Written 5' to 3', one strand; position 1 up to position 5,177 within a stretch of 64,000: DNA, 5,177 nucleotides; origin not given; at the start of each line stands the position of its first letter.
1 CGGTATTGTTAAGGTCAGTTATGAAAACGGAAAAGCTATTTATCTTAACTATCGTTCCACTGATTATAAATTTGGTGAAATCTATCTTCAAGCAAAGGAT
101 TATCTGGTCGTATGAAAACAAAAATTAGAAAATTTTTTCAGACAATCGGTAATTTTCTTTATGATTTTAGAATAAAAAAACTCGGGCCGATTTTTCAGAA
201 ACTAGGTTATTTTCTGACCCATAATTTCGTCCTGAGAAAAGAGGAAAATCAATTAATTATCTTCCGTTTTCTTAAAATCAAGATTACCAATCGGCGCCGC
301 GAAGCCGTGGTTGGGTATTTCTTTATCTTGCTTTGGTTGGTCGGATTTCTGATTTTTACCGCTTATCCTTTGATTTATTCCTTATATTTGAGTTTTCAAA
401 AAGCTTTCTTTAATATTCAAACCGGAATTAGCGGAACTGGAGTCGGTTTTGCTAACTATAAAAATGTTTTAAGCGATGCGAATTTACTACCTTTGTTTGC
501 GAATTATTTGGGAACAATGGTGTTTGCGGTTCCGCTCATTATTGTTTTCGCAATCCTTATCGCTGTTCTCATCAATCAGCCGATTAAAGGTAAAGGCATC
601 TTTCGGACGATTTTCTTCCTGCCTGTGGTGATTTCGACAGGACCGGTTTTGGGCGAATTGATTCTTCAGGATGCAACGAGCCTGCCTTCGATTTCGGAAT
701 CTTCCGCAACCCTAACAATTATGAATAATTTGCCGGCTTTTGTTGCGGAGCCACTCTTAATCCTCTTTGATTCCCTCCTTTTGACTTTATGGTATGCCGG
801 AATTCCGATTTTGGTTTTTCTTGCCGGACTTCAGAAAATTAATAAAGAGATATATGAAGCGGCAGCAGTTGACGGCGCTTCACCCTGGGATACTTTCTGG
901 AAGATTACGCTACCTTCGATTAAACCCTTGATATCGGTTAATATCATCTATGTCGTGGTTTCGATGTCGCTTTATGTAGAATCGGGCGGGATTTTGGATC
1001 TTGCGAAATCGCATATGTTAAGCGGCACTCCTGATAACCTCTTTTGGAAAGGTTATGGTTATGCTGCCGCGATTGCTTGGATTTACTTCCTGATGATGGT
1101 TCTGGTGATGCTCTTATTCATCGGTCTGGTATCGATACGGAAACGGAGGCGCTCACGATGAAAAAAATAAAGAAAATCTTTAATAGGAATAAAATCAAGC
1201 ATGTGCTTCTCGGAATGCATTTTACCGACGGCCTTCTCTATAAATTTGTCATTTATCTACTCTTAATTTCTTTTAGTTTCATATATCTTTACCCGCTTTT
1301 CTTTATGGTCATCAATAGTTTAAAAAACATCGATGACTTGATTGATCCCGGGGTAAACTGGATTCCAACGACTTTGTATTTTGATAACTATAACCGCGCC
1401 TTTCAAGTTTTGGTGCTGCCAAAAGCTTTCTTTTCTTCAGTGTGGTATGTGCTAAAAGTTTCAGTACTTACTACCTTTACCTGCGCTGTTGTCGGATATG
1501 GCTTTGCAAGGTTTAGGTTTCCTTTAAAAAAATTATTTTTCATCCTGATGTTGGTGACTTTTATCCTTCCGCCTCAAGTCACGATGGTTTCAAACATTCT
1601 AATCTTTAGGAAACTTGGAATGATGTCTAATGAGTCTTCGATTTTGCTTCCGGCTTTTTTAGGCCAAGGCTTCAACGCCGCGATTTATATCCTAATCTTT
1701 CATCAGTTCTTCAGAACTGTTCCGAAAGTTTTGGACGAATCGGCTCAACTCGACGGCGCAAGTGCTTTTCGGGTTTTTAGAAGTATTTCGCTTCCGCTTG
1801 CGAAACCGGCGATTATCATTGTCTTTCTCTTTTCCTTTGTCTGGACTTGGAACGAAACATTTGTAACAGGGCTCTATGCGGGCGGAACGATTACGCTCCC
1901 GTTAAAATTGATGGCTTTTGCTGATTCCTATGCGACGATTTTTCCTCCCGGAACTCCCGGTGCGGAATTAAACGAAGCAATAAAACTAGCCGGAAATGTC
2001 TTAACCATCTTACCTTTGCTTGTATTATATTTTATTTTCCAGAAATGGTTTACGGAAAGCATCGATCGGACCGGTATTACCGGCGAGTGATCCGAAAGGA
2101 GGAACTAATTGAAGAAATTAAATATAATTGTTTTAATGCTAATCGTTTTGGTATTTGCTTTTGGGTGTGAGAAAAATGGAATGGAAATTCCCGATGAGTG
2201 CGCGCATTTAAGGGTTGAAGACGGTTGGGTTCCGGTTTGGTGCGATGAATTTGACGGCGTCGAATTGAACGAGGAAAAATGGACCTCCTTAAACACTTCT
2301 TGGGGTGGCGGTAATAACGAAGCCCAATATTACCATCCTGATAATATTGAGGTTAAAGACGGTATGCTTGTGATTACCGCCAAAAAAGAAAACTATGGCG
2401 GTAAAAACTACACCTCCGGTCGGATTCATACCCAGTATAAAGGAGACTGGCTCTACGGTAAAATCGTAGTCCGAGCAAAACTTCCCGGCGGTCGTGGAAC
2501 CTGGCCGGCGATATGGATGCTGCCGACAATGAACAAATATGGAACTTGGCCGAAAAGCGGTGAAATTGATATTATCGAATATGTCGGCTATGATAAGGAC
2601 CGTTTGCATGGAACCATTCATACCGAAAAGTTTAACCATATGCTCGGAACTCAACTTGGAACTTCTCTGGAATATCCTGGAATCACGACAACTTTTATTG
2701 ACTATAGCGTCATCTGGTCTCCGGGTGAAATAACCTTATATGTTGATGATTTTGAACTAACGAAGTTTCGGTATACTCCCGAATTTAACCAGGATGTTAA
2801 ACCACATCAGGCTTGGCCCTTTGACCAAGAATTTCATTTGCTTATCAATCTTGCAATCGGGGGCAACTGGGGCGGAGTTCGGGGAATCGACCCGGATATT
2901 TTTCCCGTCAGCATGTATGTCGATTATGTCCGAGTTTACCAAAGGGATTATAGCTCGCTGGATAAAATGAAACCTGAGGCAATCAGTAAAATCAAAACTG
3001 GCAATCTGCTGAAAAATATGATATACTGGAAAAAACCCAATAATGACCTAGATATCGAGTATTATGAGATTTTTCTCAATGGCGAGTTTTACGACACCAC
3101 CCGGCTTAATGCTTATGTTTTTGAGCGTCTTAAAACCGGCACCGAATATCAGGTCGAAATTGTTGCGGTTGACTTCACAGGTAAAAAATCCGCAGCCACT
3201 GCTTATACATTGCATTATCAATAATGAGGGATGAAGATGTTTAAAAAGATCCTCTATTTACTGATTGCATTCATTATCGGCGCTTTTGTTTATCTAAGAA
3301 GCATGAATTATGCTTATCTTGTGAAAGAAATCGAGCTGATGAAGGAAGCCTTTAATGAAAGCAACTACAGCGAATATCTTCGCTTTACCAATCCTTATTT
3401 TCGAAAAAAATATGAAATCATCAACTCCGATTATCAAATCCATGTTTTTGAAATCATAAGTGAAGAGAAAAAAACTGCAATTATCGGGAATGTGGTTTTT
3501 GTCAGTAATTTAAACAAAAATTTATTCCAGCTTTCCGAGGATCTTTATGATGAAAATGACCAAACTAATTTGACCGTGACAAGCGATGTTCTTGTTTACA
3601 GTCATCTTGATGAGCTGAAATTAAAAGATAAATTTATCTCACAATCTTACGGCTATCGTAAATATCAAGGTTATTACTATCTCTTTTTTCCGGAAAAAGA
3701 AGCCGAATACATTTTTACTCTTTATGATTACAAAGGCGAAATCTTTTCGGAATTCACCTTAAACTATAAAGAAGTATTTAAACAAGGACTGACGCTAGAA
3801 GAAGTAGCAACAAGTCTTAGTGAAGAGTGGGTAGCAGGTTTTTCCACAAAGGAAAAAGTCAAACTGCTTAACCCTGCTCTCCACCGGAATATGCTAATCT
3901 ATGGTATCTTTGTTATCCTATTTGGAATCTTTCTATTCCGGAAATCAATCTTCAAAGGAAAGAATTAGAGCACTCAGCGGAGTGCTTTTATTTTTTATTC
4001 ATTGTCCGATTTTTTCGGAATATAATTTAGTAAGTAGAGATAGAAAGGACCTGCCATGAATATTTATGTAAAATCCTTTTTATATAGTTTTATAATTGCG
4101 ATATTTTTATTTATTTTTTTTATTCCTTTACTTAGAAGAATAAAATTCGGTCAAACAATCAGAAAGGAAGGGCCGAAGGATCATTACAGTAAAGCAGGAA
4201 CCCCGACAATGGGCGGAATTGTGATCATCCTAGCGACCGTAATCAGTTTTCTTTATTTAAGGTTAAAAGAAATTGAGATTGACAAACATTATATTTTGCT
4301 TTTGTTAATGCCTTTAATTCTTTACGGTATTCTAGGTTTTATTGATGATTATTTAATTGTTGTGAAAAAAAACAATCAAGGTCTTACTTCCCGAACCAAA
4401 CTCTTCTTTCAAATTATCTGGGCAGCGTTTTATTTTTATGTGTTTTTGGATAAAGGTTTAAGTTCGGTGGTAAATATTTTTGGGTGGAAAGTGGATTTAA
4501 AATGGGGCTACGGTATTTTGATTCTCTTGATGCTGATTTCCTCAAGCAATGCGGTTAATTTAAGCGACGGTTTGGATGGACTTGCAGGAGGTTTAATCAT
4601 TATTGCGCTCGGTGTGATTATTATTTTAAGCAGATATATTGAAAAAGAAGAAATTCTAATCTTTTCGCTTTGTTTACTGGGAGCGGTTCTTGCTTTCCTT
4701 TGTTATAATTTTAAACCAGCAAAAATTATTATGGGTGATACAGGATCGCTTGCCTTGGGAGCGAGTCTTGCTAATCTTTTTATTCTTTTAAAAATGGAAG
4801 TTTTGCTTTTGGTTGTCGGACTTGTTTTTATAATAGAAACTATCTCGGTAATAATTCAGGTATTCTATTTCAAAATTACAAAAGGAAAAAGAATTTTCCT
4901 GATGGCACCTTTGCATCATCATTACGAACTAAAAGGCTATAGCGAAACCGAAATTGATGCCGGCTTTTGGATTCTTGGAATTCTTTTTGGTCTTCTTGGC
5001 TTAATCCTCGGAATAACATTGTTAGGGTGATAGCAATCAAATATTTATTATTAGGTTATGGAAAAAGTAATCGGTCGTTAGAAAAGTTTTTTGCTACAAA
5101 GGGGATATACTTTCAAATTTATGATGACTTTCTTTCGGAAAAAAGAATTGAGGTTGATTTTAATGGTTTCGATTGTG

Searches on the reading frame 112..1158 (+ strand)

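Call 59: search_protein_families(library=ncbifam, proteins=[window:112-1158:+], max_evalue=0.00001)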
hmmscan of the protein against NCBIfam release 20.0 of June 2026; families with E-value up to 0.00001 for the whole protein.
window:112-1158:+ (349 aa): 7 families
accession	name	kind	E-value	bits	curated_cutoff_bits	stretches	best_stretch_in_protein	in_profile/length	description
NF008232.0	PRK10999.1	equivalog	7.2e-13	48.1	392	1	110-278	264-437/520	maltose ABC transporter permease MalF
NF007852.0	PRK10561.1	equivalog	7.6e-11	42.4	335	1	64-315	10-254/295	sn-glycerol-3-phosphate ABC transporter permease UgpA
TIGR03262.1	PhnU2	equivalog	4.5e-10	38.8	593.25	1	77-283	12-200/546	putative 2-aminoethylphosphonate ABC transporter permease subunit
NF040931.1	ABC_arch_GlcT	equivalog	1e-08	35.1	360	1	81-342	10-272/278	glucose ABC transporter permease GlcT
TIGR00969.1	3a0106s02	subfamily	1.2e-07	31.5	240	1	239-280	165-206/272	sulfate ABC transporter permease subunit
TIGR02140.1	permease_CysW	equivalog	4.5e-07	29.6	329.1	1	111-282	31-194/261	sulfate ABC transporter permease subunit CysW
TIGR02139.1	permease_CysT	equivalog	2.1e-06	27.5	246.1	0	108-344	31-262/265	sulfate ABC transporter permease subunit CysT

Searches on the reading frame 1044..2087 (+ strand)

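Call 59: search_protein_families(library=ncbifam, proteins=[window:1044-2087:+], max_evalue=0.00001)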
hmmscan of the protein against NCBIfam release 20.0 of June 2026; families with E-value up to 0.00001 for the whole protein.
window:1044-2087:+ (348 aa): 9 families
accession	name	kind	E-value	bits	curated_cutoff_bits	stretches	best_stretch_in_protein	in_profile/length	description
NF008210.0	PRK10973.1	equivalog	9.1e-22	78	297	1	71-338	13-274/281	sn-glycerol-3-phosphate ABC transporter permease UgpE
NF040932.1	ABC_arch_GlcU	equivalog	1.6e-21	77.2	340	1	68-327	3-252/272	glucose ABC transporter permease GlcU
NF008231.0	PRK10998.1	equivalog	1.8e-17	63.9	261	1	68-344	14-293/296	maltose ABC transporter permease MalG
TIGR01581.1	Mo_ABC_porter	hypoth_equivalog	1.1e-10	41.4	210.3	1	126-289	16-196/225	ABC transporter permease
NF007047.0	PRK09500.1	equivalog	2.7e-10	40.3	326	1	74-290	12-219/257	spermidine/putrescine ABC transporter permease PotC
TIGR02141.1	modB_ABC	equivalog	3.8e-10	39.7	182.6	1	139-291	6-175/208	molybdate ABC transporter permease subunit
NF007889.0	PRK10592.1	equivalog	8.7e-08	32.1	476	1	69-291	12-232/281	putrescine ABC transporter permease PotI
NF006939.0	PRK09421.1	equivalog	9.8e-07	28.4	262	1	134-292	13-189/230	molybdate ABC transporter permease subunit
NF011624.0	PRK15050.1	equivalog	4.2e-06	26.1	247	0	223-292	184-254/297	2-aminoethylphosphonate ABC transporter permease subunit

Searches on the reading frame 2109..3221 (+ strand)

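Call 59: search_protein_families(library=ncbifam, proteins=[window:2109-3221:+], max_evalue=0.00001)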
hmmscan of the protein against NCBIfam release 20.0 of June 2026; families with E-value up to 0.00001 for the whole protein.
window:2109-3221:+ (371 aa): 3 families
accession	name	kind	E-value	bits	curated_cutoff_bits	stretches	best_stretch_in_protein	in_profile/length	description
NF052454.1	BtaGlycanEglC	equivalog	2.8e-23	82.6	700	1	69-279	255-458/459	endo-1,3-1,4-beta-glycanase EglC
NF041449.1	K_carrageenase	equivalog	1.1e-07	31.3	350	0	44-158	28-146/283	kappa-carrageenase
NF052392.1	BetGlycExoK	equivalog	2.3e-07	30.5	350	1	44-213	35-191/261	endo-1,3-1,4-beta-glycanase ExoK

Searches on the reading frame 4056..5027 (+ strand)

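Call 59: search_protein_families(library=ncbifam, proteins=[window:4056-5027:+], max_evalue=0.00001)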
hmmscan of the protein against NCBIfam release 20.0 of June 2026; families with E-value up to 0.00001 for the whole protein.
window:4056-5027:+ (324 aa): 3 families
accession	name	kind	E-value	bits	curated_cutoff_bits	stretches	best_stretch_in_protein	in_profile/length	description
TIGR00445.1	mraY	equivalog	9.6e-89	298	192.05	1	16-317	2-316/321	phospho-N-acetylmuramoyl-pentapeptide-transferase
NF053644.1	MraY_archaea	equivalog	7.2e-34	117.6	450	2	112-316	150-340/340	pseudomurein biosynthesis MraY family phospho-N-acetylmuramoyl-pentapeptide-transferase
TIGR02380.1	ECA_wecA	exception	1.5e-12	47.3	326.05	1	13-292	4-280/346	UDP-N-acetylglucosamine--undecaprenyl-phosphate N-acetylglucosaminephosphotransferase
